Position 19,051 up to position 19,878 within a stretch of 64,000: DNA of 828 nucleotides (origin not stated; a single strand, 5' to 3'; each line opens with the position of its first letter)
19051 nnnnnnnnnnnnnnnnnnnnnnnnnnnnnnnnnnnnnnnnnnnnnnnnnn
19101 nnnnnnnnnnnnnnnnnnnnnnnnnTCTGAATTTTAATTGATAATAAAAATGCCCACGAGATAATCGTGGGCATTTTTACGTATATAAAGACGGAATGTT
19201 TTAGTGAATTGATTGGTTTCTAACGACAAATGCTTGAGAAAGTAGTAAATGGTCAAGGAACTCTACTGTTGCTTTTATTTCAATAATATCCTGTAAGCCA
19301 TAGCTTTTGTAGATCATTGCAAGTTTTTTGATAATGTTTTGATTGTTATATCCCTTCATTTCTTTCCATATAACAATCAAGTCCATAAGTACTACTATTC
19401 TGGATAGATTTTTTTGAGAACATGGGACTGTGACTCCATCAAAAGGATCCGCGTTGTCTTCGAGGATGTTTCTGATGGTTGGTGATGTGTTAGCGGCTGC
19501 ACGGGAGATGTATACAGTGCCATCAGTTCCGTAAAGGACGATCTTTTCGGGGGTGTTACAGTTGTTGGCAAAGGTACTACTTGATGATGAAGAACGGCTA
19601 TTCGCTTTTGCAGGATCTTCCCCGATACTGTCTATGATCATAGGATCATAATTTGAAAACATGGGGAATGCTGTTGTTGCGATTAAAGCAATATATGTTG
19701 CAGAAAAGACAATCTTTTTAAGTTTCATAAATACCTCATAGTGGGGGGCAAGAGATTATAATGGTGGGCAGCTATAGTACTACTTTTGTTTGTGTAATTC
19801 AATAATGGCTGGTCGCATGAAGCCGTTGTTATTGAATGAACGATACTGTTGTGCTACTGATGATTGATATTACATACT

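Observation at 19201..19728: Signal-peptide-bearing homologue of eukaryotic Skp1 (SCF ubiquitin-ligase adaptor)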

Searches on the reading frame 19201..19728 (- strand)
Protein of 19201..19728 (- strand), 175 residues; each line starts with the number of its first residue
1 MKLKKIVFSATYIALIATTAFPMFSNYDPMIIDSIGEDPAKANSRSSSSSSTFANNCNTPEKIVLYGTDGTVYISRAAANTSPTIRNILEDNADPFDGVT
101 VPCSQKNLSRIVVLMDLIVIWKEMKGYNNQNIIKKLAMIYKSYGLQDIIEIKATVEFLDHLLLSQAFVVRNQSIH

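Call 3: search_protein_families(library=pfam, proteins=[window:19201-19728:-], max_evalue=10)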
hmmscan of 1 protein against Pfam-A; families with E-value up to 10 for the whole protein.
window:19201-19728:- (175 aa): 1 family
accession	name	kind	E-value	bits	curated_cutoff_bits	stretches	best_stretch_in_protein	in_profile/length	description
PF03931.21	Skp1_POZ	-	0.0041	17.7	21.9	1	62-97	2-38/62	Skp1 family, tetramerisation domain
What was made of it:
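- Checked: Pfam Skp1_POZ (PF03931): E 0.004, 17.7 bits for the window protein, below the 21.9-bit cut-off (call 3).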

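Call 4: search_solved_structures(query=window:19201-19728:-, max_evalue=10, show_alignments=3)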
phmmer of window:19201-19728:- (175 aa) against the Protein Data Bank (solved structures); distinct sequences matched with E-value up to 10: 3.
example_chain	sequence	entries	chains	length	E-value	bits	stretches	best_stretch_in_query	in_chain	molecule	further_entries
9xzy_H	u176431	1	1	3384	0.16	14.9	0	42-122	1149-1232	GATOR1 complex protein DEPDC5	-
9lun_D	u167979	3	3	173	1.2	12.1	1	57-112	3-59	SKP1-like protein 1B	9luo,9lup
8if6_B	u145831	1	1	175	1.5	11.7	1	57-112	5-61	SKP1-like protein 20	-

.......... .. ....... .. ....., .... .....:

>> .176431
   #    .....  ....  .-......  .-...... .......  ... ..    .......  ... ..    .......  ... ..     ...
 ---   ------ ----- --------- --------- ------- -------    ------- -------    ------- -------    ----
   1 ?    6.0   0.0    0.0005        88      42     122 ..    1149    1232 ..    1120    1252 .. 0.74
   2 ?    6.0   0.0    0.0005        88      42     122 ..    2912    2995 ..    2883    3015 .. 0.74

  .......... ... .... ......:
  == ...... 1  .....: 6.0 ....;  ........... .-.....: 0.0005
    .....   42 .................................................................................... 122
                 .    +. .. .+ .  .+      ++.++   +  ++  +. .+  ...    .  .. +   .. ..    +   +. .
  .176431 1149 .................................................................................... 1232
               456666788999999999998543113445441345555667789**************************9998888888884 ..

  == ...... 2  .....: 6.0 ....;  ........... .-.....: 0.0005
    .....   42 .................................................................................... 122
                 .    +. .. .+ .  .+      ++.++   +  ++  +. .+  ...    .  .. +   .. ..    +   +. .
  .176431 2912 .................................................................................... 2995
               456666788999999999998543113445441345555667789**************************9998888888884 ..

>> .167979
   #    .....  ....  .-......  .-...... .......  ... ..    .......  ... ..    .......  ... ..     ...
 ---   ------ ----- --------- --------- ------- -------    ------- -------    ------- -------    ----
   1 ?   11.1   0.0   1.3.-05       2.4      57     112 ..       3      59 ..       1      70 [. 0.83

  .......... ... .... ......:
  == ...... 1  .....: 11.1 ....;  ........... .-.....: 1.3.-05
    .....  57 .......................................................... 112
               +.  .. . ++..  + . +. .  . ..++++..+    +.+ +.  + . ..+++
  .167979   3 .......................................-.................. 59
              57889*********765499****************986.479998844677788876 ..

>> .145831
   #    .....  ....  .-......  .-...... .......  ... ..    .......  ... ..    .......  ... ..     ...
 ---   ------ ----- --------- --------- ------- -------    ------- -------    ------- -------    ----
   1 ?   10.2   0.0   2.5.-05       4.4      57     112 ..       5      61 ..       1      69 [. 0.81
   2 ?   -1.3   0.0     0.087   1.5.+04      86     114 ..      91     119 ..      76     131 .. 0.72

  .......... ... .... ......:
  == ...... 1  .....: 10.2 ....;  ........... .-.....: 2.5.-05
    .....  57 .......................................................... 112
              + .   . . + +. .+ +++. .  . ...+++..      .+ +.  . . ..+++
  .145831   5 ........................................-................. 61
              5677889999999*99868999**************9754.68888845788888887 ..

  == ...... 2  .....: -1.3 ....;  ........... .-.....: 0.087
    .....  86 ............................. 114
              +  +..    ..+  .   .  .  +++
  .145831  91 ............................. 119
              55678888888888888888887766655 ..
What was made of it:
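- Tried and rejected: Direct PDB phmmer with the single protein gave only E 1.2-1.5 hits to plant SKP1-like proteins and a spurious DEPDC5 hit (call 4).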

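Call 6: find_homologous_proteins(query=window:19201-19728:-, max_evalue=0.01)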
Query window:19201-19728:- (175 aa): 2 proteins with E <= 0.01 among 57 candidates.
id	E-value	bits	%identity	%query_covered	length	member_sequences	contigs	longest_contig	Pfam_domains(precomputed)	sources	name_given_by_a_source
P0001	1.7e-107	374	99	100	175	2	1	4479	-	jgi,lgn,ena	-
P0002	3.3e-62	227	67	100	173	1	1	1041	-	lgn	-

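Call 11: search_protein_families(library=pfam, proteins=[P0002], max_evalue=0.01)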
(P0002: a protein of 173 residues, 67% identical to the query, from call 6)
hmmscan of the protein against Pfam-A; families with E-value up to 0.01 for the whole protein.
P0002 (173 aa): 1 family
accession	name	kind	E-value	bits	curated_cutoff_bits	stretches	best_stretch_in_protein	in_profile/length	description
PF03931.21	Skp1_POZ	-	2.9e-05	24.6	21.9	1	61-110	1-51/62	Skp1 family, tetramerisation domain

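Call 12: find_encoding_contigs(protein=P0002, flank=10000)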
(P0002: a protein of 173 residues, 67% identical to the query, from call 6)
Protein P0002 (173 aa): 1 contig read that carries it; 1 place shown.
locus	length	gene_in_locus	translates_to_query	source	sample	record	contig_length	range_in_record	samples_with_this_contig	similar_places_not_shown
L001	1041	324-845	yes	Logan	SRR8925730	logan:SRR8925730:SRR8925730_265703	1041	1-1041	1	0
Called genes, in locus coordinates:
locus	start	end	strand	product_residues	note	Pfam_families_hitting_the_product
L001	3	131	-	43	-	?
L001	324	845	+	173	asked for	-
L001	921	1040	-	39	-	?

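Call 13: find_encoding_contigs(protein=P0001, flank=10000)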
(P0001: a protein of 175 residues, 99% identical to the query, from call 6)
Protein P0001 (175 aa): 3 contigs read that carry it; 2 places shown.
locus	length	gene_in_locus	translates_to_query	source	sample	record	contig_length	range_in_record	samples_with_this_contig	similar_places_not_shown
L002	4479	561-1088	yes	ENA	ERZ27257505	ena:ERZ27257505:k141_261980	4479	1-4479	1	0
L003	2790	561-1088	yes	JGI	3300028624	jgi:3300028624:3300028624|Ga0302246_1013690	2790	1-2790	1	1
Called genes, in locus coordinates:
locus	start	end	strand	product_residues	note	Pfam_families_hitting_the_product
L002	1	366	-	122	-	?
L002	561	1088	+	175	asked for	-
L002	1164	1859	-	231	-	PF01712:dNK, PF02223:Thymidylate_kin (weak), PF13238:AAA_18 (faint)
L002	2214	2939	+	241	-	PF08032:SpoU_sub_bind, PF00588:SpoU_methylase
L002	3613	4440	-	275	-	-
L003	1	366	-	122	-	?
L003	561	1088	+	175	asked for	-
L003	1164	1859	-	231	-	PF01712:dNK, PF02223:Thymidylate_kin (weak), PF13238:AAA_18 (faint)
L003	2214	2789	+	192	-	?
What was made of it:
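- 19201..19728 (-): Complete CDS (175 aa plus stop) of the exported Skp1/Elongin C-family POZ protein. A 99%-identical copy P0001 is found on ENA, JGI and Logan contigs with the same neighbours (calls 6, 13).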

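Call 14: find_related_loci(query=A1, collection=genome_contigs, flank=10000)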
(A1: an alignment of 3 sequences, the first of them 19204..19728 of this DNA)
Query A1 (175 aa) in genome_contigs; peptide patterns used: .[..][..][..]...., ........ (x = any residue, [..] = any of these).
35 stretches matched a pattern, but none encodes a relative of the query by tblastn (E <= 1e-3).
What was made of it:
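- Tried and rejected: The genome_contigs scan with the family alignment found nothing (call 14).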

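Call 82: search_protein_families(library=ncbifam, proteins=[window:19204-19728:-, P0002], max_evalue=1)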
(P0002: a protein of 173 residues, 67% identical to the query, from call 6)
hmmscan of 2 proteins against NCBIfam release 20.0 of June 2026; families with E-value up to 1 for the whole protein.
window:19204-19728:- (175 aa): 1 family
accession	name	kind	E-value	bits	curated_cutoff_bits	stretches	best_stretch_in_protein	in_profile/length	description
NF041725.1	phane_AmcA_5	equivalog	0.23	11.7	40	1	71-85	2-16/55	multiple cyclophane-containing RiPP AmcA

P0002 (173 aa): 1 family
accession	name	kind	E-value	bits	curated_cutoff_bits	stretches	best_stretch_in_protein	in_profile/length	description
NF045960.1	MHO_1580_fam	subfamily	0.012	15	43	1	49-143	211-307/336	MHO_1580 family protein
